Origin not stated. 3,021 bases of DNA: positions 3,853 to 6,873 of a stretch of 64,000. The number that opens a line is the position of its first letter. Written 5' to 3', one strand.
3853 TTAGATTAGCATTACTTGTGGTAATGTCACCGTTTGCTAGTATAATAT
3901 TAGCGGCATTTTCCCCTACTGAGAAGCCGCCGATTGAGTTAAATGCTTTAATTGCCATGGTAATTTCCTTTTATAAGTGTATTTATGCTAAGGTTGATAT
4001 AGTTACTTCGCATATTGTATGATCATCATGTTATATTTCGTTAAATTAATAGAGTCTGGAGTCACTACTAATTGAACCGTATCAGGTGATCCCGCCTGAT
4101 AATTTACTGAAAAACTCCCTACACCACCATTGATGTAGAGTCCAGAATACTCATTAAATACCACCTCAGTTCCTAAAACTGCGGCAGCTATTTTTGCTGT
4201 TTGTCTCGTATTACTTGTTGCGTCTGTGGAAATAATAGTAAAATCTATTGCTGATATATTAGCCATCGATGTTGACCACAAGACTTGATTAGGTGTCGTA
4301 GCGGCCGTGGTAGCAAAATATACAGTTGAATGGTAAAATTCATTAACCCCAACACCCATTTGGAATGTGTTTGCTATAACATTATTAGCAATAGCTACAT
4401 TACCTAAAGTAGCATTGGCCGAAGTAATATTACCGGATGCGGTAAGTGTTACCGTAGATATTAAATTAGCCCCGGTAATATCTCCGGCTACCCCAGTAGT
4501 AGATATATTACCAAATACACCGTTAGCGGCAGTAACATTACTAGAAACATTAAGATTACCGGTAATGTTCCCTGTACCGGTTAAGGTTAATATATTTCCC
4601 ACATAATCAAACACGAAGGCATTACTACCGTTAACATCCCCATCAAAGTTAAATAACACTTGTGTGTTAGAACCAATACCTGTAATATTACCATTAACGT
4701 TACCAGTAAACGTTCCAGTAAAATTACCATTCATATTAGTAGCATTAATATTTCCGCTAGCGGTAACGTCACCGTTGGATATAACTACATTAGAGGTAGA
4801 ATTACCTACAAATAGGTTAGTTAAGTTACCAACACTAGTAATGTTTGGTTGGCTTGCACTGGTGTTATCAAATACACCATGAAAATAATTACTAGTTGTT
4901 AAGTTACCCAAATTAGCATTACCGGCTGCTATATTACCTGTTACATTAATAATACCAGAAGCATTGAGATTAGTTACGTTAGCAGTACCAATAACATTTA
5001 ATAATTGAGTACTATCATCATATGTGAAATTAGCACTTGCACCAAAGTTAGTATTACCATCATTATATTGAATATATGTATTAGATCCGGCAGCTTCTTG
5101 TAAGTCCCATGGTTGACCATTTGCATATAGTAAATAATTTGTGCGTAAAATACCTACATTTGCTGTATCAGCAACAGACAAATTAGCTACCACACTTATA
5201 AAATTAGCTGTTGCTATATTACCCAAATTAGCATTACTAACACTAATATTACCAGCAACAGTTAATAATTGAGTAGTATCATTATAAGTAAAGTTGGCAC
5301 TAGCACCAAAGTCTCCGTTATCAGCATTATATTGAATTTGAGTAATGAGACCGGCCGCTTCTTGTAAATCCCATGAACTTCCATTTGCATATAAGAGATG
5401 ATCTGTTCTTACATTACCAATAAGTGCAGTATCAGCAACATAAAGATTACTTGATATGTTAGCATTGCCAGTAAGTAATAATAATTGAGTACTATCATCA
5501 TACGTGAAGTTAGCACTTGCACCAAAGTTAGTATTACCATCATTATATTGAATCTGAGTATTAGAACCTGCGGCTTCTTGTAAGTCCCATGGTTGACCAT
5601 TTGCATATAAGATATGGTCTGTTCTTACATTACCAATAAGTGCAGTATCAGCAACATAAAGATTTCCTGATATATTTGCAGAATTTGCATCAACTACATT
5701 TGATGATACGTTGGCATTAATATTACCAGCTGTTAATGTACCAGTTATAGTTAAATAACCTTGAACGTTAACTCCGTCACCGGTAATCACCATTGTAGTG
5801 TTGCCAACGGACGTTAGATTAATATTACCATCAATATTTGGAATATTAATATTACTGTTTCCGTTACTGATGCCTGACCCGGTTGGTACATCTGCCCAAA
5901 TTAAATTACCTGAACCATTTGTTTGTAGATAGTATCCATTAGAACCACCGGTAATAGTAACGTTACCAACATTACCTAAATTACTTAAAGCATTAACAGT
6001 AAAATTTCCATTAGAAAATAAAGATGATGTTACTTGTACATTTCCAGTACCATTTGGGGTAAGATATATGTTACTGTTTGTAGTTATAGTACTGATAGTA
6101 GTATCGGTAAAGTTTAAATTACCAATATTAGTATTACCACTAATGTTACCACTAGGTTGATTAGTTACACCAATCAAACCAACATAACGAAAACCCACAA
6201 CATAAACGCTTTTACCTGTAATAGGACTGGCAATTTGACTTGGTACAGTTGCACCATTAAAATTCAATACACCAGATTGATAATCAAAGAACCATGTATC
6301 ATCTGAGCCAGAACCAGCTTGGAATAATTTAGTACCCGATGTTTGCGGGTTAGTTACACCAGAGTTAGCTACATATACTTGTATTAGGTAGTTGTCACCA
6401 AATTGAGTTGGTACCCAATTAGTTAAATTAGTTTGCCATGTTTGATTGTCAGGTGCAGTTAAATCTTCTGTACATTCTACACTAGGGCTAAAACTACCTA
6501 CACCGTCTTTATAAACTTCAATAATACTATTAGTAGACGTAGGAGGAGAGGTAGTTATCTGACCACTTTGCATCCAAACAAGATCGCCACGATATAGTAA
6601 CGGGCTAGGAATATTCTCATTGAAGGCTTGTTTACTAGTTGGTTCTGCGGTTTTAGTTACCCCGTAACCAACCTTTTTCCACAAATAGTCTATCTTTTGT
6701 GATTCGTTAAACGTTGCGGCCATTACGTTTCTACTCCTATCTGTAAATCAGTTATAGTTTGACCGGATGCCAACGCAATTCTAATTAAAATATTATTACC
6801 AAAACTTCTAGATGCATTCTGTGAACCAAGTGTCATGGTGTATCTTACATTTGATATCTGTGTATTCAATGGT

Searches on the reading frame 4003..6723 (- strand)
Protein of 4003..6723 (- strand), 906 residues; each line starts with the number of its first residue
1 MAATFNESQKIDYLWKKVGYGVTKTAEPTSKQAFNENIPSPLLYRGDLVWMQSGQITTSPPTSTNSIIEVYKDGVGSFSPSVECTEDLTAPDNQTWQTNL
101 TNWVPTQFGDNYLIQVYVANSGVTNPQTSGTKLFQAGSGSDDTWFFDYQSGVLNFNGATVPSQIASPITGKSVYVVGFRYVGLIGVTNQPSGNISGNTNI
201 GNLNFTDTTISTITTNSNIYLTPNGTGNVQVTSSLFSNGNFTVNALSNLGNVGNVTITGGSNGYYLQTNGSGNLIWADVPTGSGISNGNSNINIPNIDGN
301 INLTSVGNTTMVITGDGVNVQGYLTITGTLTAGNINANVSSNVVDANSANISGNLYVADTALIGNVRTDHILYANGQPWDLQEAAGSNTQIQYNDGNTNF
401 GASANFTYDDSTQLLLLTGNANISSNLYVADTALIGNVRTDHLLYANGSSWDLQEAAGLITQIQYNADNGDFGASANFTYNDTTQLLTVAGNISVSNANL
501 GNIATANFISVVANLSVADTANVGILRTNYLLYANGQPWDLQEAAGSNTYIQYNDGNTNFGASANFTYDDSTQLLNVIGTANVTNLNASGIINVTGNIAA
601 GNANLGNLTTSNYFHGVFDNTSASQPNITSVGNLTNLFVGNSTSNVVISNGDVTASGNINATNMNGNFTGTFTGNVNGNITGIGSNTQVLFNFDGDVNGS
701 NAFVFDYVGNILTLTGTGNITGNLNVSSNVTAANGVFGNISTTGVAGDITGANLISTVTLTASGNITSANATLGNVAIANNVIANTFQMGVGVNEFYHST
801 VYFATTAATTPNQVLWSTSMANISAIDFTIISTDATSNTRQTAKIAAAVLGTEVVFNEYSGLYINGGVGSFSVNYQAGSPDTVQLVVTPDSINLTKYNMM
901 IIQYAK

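Call 108: search_protein_families(library=phrogs, proteins=[window:4003-6723:-], max_evalue=0.001)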
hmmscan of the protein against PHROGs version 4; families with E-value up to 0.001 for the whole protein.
window:4003-6723:- (906 aa): 1 family
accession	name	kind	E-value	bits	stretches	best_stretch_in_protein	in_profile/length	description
phrog_9417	-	unknown function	2.1e-34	120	1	5-190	3-192/231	-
